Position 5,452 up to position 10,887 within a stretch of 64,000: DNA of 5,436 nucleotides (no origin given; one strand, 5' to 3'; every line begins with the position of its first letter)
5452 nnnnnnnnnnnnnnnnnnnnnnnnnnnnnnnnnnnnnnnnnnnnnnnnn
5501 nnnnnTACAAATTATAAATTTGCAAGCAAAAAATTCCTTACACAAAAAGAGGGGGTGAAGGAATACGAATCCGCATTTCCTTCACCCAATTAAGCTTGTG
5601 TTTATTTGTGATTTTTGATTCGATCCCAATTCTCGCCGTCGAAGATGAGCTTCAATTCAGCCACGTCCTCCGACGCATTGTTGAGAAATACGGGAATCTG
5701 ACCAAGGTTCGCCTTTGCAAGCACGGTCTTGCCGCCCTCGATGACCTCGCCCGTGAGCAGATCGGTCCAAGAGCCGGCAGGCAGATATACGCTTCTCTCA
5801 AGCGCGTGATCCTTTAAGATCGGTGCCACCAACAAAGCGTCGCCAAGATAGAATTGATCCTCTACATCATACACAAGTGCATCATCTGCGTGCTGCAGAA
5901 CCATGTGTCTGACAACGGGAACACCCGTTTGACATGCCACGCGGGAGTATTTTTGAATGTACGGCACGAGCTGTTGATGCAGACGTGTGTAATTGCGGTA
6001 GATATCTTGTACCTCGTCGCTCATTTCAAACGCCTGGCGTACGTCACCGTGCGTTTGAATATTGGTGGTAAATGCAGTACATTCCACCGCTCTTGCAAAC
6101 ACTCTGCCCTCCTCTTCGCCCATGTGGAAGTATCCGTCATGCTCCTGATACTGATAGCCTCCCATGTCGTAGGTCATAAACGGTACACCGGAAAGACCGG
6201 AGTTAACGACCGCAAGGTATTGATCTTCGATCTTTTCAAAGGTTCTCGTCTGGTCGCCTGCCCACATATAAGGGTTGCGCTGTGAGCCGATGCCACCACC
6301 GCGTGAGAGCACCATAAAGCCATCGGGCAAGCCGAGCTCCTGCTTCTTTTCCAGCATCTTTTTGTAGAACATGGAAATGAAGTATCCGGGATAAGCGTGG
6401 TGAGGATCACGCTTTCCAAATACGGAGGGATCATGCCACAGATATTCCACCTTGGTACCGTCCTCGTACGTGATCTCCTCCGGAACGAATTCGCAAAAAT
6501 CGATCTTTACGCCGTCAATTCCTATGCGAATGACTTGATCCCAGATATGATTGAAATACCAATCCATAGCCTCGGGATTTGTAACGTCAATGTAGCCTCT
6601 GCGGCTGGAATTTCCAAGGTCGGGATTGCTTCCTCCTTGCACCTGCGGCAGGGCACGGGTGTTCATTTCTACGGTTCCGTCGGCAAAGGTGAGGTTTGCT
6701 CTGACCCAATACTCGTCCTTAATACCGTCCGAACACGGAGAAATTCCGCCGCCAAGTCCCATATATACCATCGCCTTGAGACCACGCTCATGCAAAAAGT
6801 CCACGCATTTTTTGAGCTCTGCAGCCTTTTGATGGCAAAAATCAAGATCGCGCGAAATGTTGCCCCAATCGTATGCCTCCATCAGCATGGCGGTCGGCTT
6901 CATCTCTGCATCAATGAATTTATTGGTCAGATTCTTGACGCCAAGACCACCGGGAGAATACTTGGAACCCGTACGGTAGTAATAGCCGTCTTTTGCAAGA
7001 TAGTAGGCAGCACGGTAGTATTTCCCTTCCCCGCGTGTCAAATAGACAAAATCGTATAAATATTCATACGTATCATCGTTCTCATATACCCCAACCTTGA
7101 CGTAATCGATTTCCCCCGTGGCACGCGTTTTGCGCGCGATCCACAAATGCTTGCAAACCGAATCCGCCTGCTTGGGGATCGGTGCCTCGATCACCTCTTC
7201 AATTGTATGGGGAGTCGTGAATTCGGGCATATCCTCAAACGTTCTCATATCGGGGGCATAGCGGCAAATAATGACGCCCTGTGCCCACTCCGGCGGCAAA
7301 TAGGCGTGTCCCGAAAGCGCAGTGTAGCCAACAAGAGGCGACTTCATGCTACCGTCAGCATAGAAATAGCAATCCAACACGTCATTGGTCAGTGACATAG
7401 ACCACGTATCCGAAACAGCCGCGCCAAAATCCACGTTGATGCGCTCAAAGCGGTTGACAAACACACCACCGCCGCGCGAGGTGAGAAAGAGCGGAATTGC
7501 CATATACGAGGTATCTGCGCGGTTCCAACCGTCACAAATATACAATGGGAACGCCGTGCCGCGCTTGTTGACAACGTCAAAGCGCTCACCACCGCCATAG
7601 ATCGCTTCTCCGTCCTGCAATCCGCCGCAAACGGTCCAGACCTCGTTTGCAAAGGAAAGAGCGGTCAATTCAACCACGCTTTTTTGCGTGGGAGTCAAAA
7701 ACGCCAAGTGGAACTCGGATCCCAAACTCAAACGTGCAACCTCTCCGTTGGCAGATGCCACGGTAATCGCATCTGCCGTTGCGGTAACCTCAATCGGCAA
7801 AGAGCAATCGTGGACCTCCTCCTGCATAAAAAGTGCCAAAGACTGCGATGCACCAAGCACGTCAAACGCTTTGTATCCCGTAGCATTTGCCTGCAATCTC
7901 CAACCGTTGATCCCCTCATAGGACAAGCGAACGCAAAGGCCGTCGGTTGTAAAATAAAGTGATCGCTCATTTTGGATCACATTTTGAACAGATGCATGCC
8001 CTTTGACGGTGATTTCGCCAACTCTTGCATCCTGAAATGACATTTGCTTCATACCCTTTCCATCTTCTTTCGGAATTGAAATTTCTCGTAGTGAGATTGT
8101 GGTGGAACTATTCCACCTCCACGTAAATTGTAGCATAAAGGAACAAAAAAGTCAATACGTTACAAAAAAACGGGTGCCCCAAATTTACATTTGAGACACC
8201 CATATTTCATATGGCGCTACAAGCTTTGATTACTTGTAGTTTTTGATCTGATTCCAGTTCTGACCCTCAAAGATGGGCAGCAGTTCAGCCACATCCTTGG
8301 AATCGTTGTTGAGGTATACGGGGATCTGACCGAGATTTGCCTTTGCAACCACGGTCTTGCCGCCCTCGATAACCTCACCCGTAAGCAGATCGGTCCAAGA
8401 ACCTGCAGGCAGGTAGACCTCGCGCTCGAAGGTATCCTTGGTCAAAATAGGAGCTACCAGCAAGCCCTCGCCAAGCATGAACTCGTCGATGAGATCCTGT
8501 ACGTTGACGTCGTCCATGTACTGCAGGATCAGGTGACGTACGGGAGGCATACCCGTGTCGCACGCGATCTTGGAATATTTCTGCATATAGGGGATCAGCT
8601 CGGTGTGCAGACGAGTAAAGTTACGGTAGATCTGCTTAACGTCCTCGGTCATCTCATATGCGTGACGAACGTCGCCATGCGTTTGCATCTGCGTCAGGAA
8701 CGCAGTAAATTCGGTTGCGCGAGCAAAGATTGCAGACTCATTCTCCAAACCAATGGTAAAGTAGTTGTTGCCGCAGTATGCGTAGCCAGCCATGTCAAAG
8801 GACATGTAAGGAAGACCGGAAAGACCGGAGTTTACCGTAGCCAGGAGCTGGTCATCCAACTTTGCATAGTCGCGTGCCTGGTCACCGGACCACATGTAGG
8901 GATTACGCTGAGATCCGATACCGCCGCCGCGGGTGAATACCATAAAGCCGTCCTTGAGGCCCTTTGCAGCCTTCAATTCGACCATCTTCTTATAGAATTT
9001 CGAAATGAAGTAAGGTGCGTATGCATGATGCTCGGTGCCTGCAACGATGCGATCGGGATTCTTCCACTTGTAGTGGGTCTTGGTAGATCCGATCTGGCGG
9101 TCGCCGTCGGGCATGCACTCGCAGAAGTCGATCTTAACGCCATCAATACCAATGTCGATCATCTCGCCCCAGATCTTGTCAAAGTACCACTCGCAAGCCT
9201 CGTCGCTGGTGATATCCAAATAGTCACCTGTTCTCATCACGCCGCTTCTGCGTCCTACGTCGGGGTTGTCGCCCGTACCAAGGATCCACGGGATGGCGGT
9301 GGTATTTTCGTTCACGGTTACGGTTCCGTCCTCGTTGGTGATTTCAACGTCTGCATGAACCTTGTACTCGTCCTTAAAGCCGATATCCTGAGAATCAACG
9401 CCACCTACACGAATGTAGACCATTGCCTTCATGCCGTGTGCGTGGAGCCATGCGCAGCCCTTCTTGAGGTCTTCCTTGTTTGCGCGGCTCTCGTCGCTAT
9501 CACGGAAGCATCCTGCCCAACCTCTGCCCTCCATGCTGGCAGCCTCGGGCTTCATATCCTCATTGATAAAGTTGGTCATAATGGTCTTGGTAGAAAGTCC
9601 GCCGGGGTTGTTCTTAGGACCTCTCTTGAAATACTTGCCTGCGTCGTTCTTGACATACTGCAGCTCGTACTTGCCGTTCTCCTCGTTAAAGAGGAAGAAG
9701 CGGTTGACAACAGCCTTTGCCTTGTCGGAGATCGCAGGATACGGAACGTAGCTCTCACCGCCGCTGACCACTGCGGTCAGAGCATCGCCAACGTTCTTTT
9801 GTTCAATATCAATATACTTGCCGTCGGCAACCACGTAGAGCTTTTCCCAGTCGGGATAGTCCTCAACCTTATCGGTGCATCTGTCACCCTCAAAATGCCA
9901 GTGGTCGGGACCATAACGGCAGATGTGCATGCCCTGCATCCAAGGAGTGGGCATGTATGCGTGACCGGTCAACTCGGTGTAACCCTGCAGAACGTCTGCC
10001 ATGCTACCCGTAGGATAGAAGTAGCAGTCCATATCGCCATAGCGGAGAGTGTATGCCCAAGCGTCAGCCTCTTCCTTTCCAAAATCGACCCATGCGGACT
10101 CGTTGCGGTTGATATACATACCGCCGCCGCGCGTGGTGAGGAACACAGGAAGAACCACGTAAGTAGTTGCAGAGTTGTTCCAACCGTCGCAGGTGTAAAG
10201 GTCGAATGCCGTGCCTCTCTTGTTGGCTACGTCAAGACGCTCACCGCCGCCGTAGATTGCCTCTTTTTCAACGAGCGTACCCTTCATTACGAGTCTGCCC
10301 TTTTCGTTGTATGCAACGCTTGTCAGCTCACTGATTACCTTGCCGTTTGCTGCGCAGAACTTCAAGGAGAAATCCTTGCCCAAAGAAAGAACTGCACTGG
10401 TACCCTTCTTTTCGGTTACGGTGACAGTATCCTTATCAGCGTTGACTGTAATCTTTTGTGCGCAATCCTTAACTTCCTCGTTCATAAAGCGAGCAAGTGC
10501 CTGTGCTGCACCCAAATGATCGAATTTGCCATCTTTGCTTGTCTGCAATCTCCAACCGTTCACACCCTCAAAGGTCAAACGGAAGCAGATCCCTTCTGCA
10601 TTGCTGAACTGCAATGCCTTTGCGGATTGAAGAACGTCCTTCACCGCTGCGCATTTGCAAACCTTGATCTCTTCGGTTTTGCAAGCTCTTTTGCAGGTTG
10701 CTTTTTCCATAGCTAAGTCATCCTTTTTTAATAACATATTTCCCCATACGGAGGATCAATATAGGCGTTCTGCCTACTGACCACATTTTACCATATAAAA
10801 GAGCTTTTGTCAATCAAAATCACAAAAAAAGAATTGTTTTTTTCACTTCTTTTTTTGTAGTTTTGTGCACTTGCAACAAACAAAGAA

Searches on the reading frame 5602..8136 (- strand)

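Call 7: search_protein_families(library=pfam, proteins=[window:5602-8136:-], max_evalue=0.001)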
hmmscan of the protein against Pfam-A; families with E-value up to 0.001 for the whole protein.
window:5602-8136:- (844 aa): 3 families
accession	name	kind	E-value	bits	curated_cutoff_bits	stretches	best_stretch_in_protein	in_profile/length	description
PF01055.32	Glyco_hydro_31_2nd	-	3.9e-36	125.5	23.5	1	400-727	24-325/328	Glycosyl hydrolases family 31 TIM-barrel domain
PF21365.3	Glyco_hydro_31_3rd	-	4.4e-22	78.8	24.4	1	738-819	1-82/87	Glycosyl hydrolase family 31 C-terminal domain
PF13802.12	Gal_mutarotas_2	-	7.3e-12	46.4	27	1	114-236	40-184/184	Glycosyl hydrolase 31 N-terminal galactose mutarotase-like domain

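Call 85: search_protein_families(library=ncbifam, proteins=[window:5602-8136:-], max_evalue=1e-10)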
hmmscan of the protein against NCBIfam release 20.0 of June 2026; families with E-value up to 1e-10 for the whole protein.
window:5602-8136:- (844 aa): 3 families
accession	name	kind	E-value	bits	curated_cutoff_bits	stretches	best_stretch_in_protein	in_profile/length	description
NF007940.0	PRK10658.1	equivalog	5.3e-66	223.5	606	2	514-820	384-664/771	alpha-xylosidase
NF007746.0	PRK10426.1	equivalog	9.8e-58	196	553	1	514-825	374-671/683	alpha-glucosidase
NF040948.1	alpha_gluc_MalA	equivalog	1.4e-51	175.5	800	2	515-823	289-605/627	alpha-glucosidase MalA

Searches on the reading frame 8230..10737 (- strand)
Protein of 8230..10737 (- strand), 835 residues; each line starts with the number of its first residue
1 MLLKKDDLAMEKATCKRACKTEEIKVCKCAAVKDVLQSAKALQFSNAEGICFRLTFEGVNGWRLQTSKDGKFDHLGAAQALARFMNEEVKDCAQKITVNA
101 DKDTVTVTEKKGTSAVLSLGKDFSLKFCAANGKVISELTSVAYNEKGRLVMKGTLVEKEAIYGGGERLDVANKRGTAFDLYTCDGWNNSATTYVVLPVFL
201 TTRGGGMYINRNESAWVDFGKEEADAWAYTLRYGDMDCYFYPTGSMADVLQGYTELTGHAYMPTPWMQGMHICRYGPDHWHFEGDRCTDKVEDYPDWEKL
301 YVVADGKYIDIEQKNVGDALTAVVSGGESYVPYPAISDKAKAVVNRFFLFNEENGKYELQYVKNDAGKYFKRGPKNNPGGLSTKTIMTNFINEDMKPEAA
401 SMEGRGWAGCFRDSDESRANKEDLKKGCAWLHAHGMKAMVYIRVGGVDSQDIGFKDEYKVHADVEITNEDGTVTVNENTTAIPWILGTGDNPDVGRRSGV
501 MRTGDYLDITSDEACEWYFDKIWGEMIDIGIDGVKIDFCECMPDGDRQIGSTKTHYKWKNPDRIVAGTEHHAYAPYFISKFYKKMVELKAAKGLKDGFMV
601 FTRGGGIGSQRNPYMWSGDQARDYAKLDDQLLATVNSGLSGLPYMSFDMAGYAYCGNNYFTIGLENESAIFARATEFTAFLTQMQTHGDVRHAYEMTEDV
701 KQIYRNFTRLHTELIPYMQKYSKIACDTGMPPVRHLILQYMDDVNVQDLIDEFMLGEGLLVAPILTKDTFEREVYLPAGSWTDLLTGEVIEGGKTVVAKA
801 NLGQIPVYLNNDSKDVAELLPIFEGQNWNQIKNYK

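Call 7: search_protein_families(library=pfam, proteins=[window:8230-10737:-], max_evalue=0.001)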
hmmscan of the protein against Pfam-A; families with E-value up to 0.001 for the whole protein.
window:8230-10737:- (835 aa): 3 families
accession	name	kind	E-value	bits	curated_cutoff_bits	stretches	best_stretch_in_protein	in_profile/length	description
PF01055.32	Glyco_hydro_31_2nd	-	1.3e-32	113.9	23.5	1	423-718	63-325/328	Glycosyl hydrolases family 31 TIM-barrel domain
PF21365.3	Glyco_hydro_31_3rd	-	2.5e-20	73.2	24.4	1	729-812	1-84/87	Glycosyl hydrolase family 31 C-terminal domain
PF13802.12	Gal_mutarotas_2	-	2.5e-11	44.6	27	1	80-218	30-184/184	Glycosyl hydrolase 31 N-terminal galactose mutarotase-like domain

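Call 85: search_protein_families(library=ncbifam, proteins=[window:8230-10737:-], max_evalue=1e-10)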
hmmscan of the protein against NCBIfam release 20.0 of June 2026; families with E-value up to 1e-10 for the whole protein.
window:8230-10737:- (835 aa): 3 families
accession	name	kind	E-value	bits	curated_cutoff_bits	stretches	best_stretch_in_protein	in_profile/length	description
NF007940.0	PRK10658.1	equivalog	1.9e-62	211.8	606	2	507-813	386-666/771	alpha-xylosidase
NF007746.0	PRK10426.1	equivalog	5e-55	187.1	553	1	506-815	375-670/683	alpha-glucosidase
NF040948.1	alpha_gluc_MalA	equivalog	2.5e-47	161.5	800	2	506-813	289-604/627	alpha-glucosidase MalA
